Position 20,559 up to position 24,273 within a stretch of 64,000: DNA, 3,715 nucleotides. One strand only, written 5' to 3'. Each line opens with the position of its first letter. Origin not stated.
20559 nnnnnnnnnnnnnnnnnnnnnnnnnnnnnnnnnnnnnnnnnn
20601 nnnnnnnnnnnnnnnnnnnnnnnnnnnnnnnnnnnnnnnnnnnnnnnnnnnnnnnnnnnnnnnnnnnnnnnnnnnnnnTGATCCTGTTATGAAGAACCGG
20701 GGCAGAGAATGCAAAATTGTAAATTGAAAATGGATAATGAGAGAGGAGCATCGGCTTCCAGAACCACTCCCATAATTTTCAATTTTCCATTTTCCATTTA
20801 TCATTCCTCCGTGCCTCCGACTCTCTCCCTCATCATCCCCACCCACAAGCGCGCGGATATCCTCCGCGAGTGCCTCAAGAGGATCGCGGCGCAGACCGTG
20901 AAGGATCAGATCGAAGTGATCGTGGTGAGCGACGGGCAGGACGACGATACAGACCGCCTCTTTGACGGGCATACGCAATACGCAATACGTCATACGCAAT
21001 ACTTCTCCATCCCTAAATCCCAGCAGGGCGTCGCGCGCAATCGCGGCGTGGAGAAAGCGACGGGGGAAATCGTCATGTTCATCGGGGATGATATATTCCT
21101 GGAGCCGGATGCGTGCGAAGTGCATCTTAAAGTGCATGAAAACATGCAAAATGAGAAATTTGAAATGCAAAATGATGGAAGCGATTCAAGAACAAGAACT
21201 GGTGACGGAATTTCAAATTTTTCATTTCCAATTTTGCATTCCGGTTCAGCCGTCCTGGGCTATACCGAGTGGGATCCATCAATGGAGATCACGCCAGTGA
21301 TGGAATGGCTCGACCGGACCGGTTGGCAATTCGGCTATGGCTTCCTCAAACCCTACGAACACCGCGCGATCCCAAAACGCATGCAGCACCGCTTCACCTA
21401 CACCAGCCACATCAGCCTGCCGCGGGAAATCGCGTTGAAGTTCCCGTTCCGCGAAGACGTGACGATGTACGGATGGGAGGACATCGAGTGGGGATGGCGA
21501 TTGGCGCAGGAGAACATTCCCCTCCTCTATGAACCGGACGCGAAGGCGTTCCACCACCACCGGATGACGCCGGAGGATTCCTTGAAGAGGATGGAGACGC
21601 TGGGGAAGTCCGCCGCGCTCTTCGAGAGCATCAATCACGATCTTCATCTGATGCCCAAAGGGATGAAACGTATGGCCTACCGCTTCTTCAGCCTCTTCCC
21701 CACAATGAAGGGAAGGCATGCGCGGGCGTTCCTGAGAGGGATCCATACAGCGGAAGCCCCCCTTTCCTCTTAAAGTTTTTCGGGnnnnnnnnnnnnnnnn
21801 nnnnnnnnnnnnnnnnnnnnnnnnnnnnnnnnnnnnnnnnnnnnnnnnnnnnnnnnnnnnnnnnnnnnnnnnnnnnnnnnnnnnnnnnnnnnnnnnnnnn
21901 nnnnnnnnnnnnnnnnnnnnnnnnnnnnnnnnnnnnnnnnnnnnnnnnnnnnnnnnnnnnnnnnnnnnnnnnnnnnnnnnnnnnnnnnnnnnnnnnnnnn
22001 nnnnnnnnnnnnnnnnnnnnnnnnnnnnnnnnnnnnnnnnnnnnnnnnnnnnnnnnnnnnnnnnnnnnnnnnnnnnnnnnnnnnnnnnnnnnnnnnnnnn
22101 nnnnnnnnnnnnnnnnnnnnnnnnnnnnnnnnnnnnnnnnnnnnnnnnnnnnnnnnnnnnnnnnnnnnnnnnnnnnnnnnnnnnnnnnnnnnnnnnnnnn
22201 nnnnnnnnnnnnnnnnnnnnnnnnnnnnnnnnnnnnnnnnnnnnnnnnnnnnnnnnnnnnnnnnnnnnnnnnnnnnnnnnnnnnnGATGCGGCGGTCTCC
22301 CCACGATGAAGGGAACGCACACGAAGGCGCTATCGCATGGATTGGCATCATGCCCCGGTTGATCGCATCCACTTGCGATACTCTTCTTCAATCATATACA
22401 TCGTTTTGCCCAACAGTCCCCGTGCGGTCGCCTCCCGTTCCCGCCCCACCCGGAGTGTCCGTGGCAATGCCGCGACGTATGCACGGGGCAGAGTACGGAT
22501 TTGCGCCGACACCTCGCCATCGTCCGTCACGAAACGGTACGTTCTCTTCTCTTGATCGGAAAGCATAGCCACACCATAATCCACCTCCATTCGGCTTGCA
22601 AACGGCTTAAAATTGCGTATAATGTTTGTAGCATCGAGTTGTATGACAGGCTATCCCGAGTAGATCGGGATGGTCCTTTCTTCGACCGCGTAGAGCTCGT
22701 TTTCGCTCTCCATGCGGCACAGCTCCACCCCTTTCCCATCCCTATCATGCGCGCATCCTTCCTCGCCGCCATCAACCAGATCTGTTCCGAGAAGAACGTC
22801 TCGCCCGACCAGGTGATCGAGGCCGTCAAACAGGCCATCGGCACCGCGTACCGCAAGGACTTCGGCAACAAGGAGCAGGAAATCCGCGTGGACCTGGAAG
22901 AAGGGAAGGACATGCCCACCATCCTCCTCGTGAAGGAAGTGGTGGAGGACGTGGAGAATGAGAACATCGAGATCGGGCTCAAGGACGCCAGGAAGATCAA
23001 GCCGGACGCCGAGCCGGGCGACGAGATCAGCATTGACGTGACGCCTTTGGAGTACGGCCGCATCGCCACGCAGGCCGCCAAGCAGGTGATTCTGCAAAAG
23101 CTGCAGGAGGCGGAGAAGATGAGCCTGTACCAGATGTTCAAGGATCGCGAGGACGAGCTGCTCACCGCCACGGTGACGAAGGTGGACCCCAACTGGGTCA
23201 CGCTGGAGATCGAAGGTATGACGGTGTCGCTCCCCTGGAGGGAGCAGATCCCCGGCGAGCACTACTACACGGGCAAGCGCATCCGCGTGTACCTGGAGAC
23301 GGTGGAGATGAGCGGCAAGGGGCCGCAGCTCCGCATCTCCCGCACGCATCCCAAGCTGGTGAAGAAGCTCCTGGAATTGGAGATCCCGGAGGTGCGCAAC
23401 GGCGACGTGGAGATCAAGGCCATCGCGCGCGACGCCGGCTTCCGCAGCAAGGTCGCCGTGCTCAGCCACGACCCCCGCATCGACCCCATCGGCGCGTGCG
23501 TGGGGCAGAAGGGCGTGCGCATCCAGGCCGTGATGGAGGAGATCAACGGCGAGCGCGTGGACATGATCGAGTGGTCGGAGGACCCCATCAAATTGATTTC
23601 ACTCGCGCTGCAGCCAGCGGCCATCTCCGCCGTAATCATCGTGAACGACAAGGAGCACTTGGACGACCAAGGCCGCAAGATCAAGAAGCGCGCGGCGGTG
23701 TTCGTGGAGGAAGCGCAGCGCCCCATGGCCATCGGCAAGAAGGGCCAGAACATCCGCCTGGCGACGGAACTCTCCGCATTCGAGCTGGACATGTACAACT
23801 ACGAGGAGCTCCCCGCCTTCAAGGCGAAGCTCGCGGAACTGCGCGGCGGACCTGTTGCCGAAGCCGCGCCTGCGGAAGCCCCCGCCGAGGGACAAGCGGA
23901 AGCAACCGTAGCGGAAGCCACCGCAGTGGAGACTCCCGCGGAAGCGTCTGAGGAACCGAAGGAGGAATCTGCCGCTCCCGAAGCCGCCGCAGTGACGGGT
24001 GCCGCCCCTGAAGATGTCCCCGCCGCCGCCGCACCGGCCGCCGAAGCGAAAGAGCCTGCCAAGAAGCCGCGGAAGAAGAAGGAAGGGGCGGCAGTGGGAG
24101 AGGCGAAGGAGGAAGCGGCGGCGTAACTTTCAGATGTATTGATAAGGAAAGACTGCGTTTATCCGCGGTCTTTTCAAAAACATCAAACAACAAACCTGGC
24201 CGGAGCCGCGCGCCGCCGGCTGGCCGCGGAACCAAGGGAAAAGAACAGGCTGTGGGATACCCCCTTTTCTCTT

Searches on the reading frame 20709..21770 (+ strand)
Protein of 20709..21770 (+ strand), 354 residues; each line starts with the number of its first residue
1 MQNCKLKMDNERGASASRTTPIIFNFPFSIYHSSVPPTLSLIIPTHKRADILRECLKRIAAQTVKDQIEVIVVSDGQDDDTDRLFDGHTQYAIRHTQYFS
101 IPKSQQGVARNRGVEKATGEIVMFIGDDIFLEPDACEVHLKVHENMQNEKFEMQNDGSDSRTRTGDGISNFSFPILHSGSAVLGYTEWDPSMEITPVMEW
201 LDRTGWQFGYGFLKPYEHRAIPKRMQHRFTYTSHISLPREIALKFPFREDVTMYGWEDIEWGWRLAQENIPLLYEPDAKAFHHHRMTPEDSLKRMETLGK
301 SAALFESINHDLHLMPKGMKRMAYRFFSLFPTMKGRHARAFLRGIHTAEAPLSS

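Call 35: search_protein_families(library=pfam, proteins=[window:20709-21770:+], max_evalue=0.001)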
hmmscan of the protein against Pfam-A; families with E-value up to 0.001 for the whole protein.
window:20709-21770:+ (354 aa): 3 families
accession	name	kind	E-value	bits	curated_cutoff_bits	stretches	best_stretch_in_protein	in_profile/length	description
PF00535.33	Glycos_transf_2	-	1.1e-19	71.4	23.3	1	40-145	1-105/168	Glycosyl transferase family 2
PF10111.15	Glyco_tranf_2_2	-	5.9e-09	36.2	27.3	1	41-145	2-110/276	Glycosyltransferase like family 2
PF13641.12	Glyco_tranf_2_3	-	6e-08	33.4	27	1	37-143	2-111/230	Glycosyltransferase like family 2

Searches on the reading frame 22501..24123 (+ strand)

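Call 35: search_protein_families(library=pfam, proteins=[window:22501-24123:+], max_evalue=0.001)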
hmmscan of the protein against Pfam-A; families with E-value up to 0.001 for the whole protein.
window:22501-24123:+ (541 aa): 5 families
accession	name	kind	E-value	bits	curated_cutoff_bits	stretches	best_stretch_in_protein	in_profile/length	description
PF08529.16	NusA_N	-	1.2e-33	116.2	23.8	1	87-206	2-118/119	NusA N-terminal domain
PF13184.12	KH_5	-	5e-26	91.1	27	1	312-380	1-69/69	NusA-like KH domain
PF00575.29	S1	-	1.1e-05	26.1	22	1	214-279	1-73/74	S1 RNA binding domain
PF23095.1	KH_NusA_C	-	0.00018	21.9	34.2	1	400-431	3-34/59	Transcription termination/antitermination protein NusA, KH domain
PF07650.23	KH_2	-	0.00055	20.1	22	1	393-424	19-53/78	KH domain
